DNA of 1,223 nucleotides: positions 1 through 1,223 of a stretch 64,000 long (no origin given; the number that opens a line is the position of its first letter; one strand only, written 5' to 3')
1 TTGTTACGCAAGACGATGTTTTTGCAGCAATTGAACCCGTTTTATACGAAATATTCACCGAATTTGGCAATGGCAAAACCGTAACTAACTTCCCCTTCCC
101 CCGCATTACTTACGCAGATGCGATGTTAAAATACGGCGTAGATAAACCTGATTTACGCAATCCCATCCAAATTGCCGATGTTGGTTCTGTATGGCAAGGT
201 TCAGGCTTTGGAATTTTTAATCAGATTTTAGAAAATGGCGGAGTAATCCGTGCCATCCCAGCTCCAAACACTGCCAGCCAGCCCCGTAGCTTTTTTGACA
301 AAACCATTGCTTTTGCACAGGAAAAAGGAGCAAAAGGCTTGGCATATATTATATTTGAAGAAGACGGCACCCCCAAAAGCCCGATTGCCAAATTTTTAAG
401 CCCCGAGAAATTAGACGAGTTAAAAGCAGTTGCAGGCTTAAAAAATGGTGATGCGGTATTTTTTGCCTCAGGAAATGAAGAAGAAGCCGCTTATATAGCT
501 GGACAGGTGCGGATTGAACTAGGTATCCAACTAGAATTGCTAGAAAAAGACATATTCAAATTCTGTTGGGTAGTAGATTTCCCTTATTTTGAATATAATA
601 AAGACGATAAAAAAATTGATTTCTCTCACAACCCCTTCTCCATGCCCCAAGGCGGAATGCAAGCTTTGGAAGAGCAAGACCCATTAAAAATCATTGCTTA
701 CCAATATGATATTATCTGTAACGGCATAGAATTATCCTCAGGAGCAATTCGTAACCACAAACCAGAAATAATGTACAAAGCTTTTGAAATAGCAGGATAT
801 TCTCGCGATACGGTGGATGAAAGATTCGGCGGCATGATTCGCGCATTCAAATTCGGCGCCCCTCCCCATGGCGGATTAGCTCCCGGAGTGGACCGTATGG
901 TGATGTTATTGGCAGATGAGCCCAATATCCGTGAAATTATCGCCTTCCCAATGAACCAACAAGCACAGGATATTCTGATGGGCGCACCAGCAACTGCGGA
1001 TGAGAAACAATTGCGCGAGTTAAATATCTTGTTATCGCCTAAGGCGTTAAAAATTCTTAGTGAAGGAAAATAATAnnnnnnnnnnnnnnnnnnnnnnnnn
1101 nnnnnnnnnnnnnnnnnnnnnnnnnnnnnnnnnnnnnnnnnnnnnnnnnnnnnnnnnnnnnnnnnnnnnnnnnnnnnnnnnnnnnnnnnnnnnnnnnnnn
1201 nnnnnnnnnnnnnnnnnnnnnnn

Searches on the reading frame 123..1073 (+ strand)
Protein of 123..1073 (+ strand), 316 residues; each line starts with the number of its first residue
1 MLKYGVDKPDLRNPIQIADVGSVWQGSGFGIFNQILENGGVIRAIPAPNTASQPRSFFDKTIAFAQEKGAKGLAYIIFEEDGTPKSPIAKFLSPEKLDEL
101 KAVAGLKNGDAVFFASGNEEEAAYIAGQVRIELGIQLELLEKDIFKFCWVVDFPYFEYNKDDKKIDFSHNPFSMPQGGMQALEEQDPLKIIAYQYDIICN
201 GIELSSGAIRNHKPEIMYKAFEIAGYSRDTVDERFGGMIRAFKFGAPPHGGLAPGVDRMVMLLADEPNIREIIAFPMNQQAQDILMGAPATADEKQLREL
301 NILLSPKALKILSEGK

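Call 81: search_protein_families(library=pfam, proteins=[window:123-1073:+], max_evalue=0.00001)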
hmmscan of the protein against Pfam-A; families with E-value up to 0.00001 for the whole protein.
window:123-1073:+ (316 aa): 2 families
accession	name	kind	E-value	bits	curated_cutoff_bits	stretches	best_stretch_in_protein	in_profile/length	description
PF00152.25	tRNA-synt_2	-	1.4e-41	143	25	1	3-279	168-308/308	tRNA synthetases class II (D, K and N)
PF02938.19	GAD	-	2.7e-19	69.6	23.4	1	32-123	1-92/95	GAD domain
